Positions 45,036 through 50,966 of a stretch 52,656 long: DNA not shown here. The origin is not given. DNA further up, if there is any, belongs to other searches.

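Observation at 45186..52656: Adjacent SF1 helicase pair: a UvrD-like ATPase and a ~1876-aa DUF4011/Upf1-like helicase/REase-like/DUF3320 giant, a candidate uncharacterised nucleic-acid surveillance module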

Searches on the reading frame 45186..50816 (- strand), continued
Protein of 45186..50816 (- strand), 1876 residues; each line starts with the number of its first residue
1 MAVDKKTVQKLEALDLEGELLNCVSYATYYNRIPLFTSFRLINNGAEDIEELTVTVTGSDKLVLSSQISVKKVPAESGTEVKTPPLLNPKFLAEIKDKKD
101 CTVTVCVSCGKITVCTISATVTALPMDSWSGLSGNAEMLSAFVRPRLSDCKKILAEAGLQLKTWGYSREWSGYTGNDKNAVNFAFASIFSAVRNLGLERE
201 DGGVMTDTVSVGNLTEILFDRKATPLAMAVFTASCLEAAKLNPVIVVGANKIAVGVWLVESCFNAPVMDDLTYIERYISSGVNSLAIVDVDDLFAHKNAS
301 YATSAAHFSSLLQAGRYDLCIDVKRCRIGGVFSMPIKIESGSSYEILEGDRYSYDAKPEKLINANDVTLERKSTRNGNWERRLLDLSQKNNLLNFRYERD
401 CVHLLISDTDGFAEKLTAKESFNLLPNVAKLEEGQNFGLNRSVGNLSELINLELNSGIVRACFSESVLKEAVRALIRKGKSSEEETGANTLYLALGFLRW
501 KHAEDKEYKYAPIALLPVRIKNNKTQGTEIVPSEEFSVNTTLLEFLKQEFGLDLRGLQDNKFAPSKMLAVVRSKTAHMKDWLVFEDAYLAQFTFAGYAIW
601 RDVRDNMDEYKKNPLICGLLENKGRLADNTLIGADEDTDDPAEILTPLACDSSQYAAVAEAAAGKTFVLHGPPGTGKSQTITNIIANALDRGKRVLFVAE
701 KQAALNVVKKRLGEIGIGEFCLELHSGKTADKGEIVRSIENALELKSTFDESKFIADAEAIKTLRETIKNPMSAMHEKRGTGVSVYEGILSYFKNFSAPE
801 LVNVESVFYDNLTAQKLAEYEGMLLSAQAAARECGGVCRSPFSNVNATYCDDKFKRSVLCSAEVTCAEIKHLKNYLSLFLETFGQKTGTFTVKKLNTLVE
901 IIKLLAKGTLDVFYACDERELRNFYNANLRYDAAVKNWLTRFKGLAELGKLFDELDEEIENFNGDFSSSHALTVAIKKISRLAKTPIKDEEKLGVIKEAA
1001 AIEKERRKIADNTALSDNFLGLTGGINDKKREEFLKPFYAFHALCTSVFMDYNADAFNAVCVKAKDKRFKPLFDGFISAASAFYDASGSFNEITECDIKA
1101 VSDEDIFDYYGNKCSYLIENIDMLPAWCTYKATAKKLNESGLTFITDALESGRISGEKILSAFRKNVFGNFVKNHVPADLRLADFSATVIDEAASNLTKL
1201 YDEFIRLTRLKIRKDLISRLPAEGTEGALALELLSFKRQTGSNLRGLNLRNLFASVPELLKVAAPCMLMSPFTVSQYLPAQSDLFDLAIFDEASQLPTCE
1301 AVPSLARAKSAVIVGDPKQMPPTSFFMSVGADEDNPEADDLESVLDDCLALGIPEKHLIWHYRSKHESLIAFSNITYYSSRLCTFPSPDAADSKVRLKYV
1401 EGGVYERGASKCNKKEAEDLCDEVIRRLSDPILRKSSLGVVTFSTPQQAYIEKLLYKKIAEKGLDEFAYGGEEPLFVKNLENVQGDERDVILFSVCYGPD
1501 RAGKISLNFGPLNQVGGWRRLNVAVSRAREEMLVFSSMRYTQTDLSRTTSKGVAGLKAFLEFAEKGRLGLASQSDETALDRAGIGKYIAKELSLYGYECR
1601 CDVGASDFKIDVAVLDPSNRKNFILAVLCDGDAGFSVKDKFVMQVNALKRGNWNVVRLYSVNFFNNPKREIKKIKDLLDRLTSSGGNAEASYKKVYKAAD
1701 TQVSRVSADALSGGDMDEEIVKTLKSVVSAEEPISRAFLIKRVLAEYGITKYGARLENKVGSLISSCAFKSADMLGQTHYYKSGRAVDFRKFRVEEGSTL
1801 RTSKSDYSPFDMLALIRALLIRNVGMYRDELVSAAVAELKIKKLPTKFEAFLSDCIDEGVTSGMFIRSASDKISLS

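Call 27: search_protein_families(library=pfam, proteins=[L001:3697-6069:+, L004:7567-9948:+, L001:3147-3635:+, L004:6122-7462:+], max_evalue=0.01)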
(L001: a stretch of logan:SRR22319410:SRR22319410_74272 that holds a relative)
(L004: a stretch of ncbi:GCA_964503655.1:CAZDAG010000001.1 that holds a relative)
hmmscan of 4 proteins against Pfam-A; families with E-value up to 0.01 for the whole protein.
L001:3697-6069:+ (791 aa): 11 families
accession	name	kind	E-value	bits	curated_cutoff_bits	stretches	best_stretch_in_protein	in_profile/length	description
PF00580.27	UvrD-helicase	-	1.3e-15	58.3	23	1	230-652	3-258/271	UvrD/REP helicase N-terminal domain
PF13245.12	AAA_19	-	6.1e-10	39.8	25.1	1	608-648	92-132/134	AAA domain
PF01443.25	Viral_helicase1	-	1.7e-07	31.7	21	1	606-788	57-226/228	Viral superfamily 1 RNA helicase core domain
PF02562.22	PhoH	-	0.00038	20.5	27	0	608-645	120-158/205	PhoH-like protein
PF13604.12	AAA_30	-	0.00046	20.4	27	0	229-258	6-35/191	AAA domain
PF13538.12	UvrD_C_2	-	0.0011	19.2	27.4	1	749-783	4-46/52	UvrD-like helicase C-terminal domain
PF00270.35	DEAD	-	0.0016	18.7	26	1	228-285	3-56/167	DEAD/DEAH box helicase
PF09848.15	SLFN-g3_helicase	-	0.0023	17.7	24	0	244-270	4-28/354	Schlafen group 3, DNA/RNA helicase domain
PF13361.12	UvrD_C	-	0.0025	17.7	25.6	1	737-767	277-307/350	UvrD-like helicase C-terminal domain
PF13401.12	AAA_22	-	0.0026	18.5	27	0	245-309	9-70/130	AAA domain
PF13086.12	AAA_11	-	0.0093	16.2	27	0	240-295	15-70/257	AAA domain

L004:7567-9948:+ (794 aa): 7 families
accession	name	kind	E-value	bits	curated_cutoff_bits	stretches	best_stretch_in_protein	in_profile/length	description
PF00580.27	UvrD-helicase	-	6.1e-15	56.1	23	1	230-650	3-257/271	UvrD/REP helicase N-terminal domain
PF13245.12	AAA_19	-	3.5e-07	30.9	25.1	1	606-648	90-133/134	AAA domain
PF01443.25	Viral_helicase1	-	4e-05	24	21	0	245-264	2-21/228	Viral superfamily 1 RNA helicase core domain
PF22054.2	BVU_2266-like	-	7e-05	22.7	27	1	617-685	103-173/237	BVU_2266-like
PF13538.12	UvrD_C_2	-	0.00016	21.9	27.4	1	749-788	5-52/52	UvrD-like helicase C-terminal domain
PF09848.15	SLFN-g3_helicase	-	0.0025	17.6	24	0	243-272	3-30/354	Schlafen group 3, DNA/RNA helicase domain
PF00270.35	DEAD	-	0.0097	16.1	26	0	227-285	2-56/167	DEAD/DEAH box helicase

L001:3147-3635:+ (163 aa): 0 families

L004:6122-7462:+ (447 aa): 0 families

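Call 29: search_solved_structures(query=L001:3697-6069:+, max_evalue=0.001, show_alignments=1)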
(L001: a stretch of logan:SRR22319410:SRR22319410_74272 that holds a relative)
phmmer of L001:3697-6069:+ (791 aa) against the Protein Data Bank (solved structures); distinct sequences matched with E-value up to 0.001: 9.
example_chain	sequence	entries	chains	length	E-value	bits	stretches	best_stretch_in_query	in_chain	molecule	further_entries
6wvk_H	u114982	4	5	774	1.1e-23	86.8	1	102-311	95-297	DNA helicase IV | DNA helicase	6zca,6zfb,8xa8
6yxu_H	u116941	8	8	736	6.7e-17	64.3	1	108-297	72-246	RNA polymerase-associated transcription factor HelD | Helicase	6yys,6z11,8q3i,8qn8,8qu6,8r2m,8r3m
2pjr_A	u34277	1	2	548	1.8e-07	33.1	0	228-297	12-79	PROTEIN (HELICASE PCRA)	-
1pjr_A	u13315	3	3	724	3.7e-07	32.1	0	228-297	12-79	PCRA | ATP-DEPENDENT HELICASE PCRA | HELICASE PCRA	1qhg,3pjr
3lfu_A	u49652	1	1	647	7.9e-07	31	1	221-285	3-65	DNA helicase II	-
2is1_A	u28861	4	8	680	9.3e-07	30.8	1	221-285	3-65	DNA helicase II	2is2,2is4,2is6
4c2u_A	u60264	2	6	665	5.1e-05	25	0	608-683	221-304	DNA HELICASE II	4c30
4c2t_A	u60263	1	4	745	7.4e-05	24.5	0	608-683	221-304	DNA HELICASE II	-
1qhh_A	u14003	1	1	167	0.00038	22.2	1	228-297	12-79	PROTEIN (PCRA (SUBUNIT))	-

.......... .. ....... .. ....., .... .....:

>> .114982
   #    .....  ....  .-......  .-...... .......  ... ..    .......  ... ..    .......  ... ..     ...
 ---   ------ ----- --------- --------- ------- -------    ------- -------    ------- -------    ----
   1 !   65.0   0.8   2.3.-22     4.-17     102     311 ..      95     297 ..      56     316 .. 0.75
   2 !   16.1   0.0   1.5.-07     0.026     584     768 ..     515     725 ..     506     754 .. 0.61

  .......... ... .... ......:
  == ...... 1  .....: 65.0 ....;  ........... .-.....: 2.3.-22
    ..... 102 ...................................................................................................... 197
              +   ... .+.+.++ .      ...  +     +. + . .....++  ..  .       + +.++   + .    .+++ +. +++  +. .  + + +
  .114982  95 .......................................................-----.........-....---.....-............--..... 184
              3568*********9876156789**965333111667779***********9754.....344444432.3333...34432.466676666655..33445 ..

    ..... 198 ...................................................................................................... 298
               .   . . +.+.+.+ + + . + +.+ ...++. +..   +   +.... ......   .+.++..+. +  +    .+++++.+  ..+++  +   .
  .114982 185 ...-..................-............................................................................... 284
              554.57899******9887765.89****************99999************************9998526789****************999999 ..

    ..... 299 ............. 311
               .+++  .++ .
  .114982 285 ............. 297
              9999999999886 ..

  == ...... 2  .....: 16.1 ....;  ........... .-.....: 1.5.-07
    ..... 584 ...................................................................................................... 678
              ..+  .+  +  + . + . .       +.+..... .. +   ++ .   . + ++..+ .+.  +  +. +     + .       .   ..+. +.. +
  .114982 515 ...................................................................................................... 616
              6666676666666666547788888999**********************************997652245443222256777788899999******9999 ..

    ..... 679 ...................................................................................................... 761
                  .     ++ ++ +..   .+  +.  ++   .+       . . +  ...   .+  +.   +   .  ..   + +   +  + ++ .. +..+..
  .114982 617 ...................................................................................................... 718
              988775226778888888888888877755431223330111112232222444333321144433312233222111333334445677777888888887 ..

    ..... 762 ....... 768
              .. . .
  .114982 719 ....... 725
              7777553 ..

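Call 30: search_solved_structures(query=window:45186-50816:-, max_evalue=0.001)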
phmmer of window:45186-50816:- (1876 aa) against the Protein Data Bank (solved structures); distinct sequences matched with E-value up to 0.001: 11.
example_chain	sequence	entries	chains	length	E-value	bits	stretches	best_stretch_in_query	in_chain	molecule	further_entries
4b3f_X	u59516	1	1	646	9.7e-10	39.4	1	649-712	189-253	DNA-BINDING PROTEIN SMUBP-2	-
4b3g_A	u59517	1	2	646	1.1e-09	39.2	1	649-712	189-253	DNA-BINDING PROTEIN SMUBP-2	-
5mzn_A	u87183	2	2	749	1.2e-06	29.2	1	1266-1539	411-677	Helicase SEN1,Helicase SEN1 | Helicase SEN1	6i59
8rd3_A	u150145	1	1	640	1.4e-05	25.6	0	1285-1539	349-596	ATP-dependent helicase NAM7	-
2xzl_A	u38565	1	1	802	3.1e-05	24.5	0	1285-1539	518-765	ATP-DEPENDENT HELICASE NAM7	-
9qdq_A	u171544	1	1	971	5.8e-05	23.6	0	1285-1539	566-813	ATP-dependent helicase NAM7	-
2xzo_A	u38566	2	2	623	0.0004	20.8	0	1287-1536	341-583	REGULATOR OF NONSENSE TRANSCRIPTS 1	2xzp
2gjk_A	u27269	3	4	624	0.0004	20.8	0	1287-1536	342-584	Regulator of nonsense transcripts 1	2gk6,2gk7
6ej5_A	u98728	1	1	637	0.00043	20.7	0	1287-1536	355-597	Regulator of nonsense transcripts 1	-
2wjv_A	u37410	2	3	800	0.00094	19.6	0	1287-1536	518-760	REGULATOR OF NONSENSE TRANSCRIPTS 1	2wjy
9qwn_A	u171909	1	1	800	0.00096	19.5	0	1287-1536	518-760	Isoform 2 of Regulator of nonsense transcripts 1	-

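Call 41: find_encoding_contigs(protein=P0106, flank=10000, max_places=2)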
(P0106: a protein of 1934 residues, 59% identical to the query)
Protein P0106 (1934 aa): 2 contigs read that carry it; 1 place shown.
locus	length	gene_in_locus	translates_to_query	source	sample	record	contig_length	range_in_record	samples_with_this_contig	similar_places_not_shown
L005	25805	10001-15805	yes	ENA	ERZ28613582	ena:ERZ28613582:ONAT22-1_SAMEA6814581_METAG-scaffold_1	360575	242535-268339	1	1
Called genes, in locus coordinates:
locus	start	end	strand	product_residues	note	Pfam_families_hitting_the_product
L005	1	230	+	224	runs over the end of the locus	-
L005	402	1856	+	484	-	PF00478:IMPDH, PF03060:NMO (faint), PF00571:CBS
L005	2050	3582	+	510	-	PF00117:GATase, PF07722:Peptidase_C26 (weak), PF02540:NAD_synthase (faint), PF03054:tRNA_Me_trans (faint), PF00958:GMP_synt_C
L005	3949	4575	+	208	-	PF00561:Abhydrolase_1 (weak), PF12146:Hydrolase_4 (weak)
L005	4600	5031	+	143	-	PF04266:ASCH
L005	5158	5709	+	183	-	PF13302:Acetyltransf_3, PF13420:Acetyltransf_4 (weak), PF00583:Acetyltransf_1, PF13673:Acetyltransf_10 (faint), PF13508:Acetyltransf_7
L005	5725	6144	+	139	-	PF03479:PCC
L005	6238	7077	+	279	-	PF22435:MRM3-like_sub_bind (weak), PF00588:SpoU_methylase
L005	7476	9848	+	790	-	PF00580:UvrD-helicase (faint), PF01443:Viral_helicase1 (faint), PF13245:AAA_19 (faint)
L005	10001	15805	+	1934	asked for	PF13195:DUF4011, PF01443:Viral_helicase1 (faint), PF04851:ResIII (faint), PF13086:AAA_11, PF13245:AAA_19 (faint), PF13086:AAA_11 (weak), PF13087:AAA_12, PF18741:MTES_1575, +1 more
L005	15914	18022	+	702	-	PF03772:Competence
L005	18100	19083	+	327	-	PF21694:DNA_pol3_delta_C (weak)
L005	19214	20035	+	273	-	PF02457:DAC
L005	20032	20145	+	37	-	-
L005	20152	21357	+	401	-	PF06245:DUF1015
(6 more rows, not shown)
